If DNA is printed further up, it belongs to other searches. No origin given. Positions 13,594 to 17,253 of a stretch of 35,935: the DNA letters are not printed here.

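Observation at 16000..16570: RelA/SpoT-like (alarmone-synthetase fold) module inside a presumably injected virion protein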

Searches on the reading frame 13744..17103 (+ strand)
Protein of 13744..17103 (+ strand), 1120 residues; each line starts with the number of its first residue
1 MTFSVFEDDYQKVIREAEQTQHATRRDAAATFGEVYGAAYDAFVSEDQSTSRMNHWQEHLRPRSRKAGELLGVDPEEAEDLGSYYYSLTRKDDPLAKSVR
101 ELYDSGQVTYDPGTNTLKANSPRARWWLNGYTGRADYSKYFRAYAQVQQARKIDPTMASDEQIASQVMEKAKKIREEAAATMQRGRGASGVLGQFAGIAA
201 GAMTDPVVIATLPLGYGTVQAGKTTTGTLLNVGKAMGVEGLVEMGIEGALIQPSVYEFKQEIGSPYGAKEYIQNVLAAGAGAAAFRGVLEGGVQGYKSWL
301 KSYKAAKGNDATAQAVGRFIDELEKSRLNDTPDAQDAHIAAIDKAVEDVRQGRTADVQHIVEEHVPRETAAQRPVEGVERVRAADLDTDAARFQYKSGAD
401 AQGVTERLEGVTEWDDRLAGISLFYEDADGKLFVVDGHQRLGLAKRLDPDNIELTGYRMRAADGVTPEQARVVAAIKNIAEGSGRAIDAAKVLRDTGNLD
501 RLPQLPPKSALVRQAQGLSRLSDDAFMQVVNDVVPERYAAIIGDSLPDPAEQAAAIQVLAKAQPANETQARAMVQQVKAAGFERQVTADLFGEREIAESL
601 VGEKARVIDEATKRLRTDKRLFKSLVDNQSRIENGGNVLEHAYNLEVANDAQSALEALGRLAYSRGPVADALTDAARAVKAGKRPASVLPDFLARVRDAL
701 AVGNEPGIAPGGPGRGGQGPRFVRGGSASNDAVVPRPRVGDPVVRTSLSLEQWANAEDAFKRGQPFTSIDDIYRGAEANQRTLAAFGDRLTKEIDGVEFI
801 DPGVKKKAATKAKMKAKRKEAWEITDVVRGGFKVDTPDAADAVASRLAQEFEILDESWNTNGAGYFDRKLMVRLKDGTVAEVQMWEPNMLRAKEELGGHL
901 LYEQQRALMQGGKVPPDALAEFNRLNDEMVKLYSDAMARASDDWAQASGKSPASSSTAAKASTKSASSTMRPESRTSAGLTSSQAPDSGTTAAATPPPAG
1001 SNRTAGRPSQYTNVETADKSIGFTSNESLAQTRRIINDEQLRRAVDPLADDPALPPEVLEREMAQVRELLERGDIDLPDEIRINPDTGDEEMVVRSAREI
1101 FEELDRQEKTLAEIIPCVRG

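Call 3: search_protein_families(library=pfam, proteins=[window:13744-17103:+], max_evalue=1)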
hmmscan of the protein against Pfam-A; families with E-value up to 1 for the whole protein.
window:13744-17103:+ (1120 aa): 1 family
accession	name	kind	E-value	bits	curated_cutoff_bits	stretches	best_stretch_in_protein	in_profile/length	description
PF20792.2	VCD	-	0.024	14.4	27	1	573-653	63-145/240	VopL C-terminal dimerization domain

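Call 4: search_protein_families(library=phrogs, proteins=[window:13744-17103:+], max_evalue=0.01)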
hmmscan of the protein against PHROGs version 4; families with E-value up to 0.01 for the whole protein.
window:13744-17103:+ (1120 aa): 1 family
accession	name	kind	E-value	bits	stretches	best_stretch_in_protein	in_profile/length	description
phrog_10691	-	unknown function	1.3e-59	202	1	325-696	677-1046/3925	-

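Call 7: search_protein_families(library=padloc, proteins=[window:13744-17103:+], max_evalue=10)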
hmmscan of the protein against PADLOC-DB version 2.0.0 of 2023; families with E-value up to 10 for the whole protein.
window:13744-17103:+ (1120 aa): 1 family
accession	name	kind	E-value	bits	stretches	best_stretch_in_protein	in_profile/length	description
PDLC04409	PDC-M09B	-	0.015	11.9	2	308-355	6-53/480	-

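Call 16: search_dna_similar(query=window:13744-17103:+, collection=phages, mode=protein, max_rows=30)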
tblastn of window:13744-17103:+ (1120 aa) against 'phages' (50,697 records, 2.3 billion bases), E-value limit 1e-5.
Records with a match: 22; places in all: 22; records where one place covers at least 80% of the query: 0.
Best place of each record, by identity: <60% 22.
By first word of the organism name: Prochlorococcus 17; Dunaliella 2; Ruegeria 1; Vibrio 1; uncultured 1.
By host as written in the record: Prochlorococcus sp. MED4 17; Dunaliella viridis var. palmelloides Teodoresco (Chlorophyta) 2; Ruegeria mobilis 1; Vibrio parahaemolyticus 1; - 1.
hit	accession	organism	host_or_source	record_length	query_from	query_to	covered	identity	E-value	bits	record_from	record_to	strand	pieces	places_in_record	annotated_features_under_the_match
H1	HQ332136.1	Dunaliella viridis virus SI2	Dunaliella viridis var. palmelloides ...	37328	182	684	45%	33.6%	5e-56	219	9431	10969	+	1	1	hypothetical protein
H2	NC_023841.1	Dunaliella viridis virus SI2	Dunaliella viridis var. palmelloides ...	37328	182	684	45%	33.6%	5e-56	219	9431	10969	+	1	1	hypothetical protein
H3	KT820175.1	Ruegeria phage 45A6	Ruegeria mobilis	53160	355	697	31%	45.0%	1e-61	237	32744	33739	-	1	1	hypothetical protein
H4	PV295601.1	Vibrio phage vB_VibP_ZCVPP1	Vibrio parahaemolyticus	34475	3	366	33%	27.4%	6e-18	96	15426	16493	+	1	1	hypothetical protein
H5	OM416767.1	Prochlorococcus phage P-SCSP1f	Prochlorococcus sp. MED4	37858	320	700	34%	24.6%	5e-16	90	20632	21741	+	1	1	hypothetical protein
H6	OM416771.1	Prochlorococcus phage P-SCSP1k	Prochlorococcus sp. MED4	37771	320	700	34%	24.3%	6e-16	90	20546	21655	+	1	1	hypothetical protein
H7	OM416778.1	Prochlorococcus phage P-SCSP1s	Prochlorococcus sp. MED4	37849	320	700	34%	24.3%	6e-16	90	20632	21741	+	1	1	hypothetical protein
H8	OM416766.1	Prochlorococcus phage P-SCSP1d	Prochlorococcus sp. MED4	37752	320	700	34%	24.3%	6e-16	90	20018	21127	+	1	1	hypothetical protein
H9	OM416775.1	Prochlorococcus phage P-SCSP1o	Prochlorococcus sp. MED4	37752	320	700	34%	24.3%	6e-16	90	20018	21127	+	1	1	hypothetical protein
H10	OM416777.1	Prochlorococcus phage P-SCSP1q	Prochlorococcus sp. MED4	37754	320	700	34%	24.3%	6e-16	90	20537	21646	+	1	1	hypothetical protein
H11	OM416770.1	Prochlorococcus phage P-SCSP1i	Prochlorococcus sp. MED4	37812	320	700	34%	24.3%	6e-16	90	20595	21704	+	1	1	hypothetical protein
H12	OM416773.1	Prochlorococcus phage P-SCSP1m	Prochlorococcus sp. MED4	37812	320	700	34%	24.3%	6e-16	90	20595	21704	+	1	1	hypothetical protein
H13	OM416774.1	Prochlorococcus phage P-SCSP1n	Prochlorococcus sp. MED4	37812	320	700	34%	24.3%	6e-16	90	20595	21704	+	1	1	hypothetical protein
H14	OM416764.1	Prochlorococcus phage P-SCSP1b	Prochlorococcus sp. MED4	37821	320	700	34%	24.3%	6e-16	90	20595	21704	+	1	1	hypothetical protein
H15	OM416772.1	Prochlorococcus phage P-SCSP1l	Prochlorococcus sp. MED4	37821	320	700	34%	24.3%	6e-16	90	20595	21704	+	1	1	hypothetical protein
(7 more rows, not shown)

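Call 19: get_annotated_region(hit=H3, flank=6000)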
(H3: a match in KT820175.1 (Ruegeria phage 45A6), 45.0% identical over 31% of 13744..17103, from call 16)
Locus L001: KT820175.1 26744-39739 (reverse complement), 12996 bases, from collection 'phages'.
description: Ruegeria phage 45A6, complete genome.
organism: Ruegeria phage 45A6 (NCBI taxid 1851646)
taxonomy: Viruses; Duplodnaviria; Heunggongvirae; Uroviricota; Caudoviricetes
host: Ruegeria mobilis; source: -; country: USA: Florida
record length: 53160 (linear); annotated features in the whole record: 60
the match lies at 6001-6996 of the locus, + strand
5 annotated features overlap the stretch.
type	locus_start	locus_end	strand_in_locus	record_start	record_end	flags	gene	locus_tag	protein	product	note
CDS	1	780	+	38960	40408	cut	-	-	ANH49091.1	hypothetical protein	-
CDS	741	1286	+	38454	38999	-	-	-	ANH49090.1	hypothetical protein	-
CDS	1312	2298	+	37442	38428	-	-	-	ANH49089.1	hypothetical protein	-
CDS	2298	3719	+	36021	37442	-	-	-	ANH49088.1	hypothetical protein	-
CDS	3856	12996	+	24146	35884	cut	-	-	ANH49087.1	hypothetical protein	-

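Call 46: find_encoding_contigs(protein=window:13744-17103:+, flank=10000, max_places=4)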
Protein window:13744-17103:+ (1120 aa): 2 contigs read that carry it; 1 place shown.
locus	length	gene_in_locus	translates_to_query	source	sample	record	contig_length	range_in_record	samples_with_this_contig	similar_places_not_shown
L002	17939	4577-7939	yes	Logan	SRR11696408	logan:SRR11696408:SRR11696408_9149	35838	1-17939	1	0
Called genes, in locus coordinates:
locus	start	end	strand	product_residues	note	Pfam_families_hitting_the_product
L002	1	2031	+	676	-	?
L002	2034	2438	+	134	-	-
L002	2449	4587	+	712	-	-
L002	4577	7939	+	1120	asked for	-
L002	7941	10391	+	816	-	-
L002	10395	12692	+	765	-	PF10282:Lactonase (faint)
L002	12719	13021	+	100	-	-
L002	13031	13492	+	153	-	PF18925:DUF5675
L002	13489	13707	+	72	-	-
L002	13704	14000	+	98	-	-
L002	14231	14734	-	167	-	PF00436:SSB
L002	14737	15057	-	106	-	-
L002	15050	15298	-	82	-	-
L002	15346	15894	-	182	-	PF05565:Sipho_Gp157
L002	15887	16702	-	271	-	-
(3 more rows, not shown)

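Call 74: get_annotated_region(hit=H5, flank=7000)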
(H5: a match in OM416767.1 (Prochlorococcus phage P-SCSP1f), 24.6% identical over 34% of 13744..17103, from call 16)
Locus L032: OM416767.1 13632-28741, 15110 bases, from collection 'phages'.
description: Prochlorococcus phage P-SCSP1f, complete genome.
organism: Prochlorococcus phage P-SCSP1f (NCBI taxid 2914493)
taxonomy: Viruses; Duplodnaviria; Heunggongvirae; Uroviricota; Caudoviricetes; Autographiviridae
host: Prochlorococcus sp. MED4; source: South China Sea; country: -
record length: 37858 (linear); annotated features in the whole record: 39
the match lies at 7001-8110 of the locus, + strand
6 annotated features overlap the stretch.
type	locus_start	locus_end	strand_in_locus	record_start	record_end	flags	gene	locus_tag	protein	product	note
CDS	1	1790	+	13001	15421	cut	-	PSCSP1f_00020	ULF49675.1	tail tubular protein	tail tubular protein gp12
CDS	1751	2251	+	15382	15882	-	-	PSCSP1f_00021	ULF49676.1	hypothetical protein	-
CDS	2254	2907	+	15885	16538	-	-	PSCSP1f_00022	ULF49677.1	hypothetical protein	-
CDS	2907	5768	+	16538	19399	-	-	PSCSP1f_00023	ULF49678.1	hypothetical protein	-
CDS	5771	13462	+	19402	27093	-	-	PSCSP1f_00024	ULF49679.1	hypothetical protein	-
CDS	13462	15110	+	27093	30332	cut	-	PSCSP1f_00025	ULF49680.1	hypothetical protein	-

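Call 75: get_annotated_region(hit=H4, flank=7000)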
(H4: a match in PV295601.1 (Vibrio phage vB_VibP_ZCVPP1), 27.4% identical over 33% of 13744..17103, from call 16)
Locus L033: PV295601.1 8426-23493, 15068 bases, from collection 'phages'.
description: Vibrio phage vB_VibP_ZCVPP1, complete genome.
organism: Vibrio phage vB_VibP_ZCVPP1 (NCBI taxid 3411026)
taxonomy: Viruses
host: Vibrio parahaemolyticus; source: sewage; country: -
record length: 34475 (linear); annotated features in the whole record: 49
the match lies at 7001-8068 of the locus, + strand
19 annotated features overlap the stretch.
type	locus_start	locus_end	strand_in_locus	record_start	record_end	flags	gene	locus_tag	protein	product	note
CDS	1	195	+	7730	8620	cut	-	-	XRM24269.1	hypothetical protein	-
CDS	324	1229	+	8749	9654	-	-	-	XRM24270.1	DNA replication and packaging protein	-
CDS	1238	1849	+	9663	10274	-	-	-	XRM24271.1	hypothetical protein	-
CDS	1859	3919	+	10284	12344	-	-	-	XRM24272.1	hypothetical protein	-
CDS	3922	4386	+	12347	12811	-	-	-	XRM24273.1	hypothetical protein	-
CDS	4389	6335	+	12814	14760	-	-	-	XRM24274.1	hypothetical protein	-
CDS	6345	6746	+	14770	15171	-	-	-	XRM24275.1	hypothetical protein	-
CDS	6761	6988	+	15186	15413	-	-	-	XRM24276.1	DNA replication and packaging protein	-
CDS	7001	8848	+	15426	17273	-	-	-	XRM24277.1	hypothetical protein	-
CDS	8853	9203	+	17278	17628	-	-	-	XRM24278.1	hypothetical protein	-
CDS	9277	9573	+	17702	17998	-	-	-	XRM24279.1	hypothetical protein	-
CDS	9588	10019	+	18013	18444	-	-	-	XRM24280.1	hypothetical protein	-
CDS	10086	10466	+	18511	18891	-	-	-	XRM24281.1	hypothetical protein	-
CDS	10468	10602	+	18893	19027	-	-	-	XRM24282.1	hypothetical protein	-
CDS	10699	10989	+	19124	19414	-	-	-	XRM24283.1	hypothetical protein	-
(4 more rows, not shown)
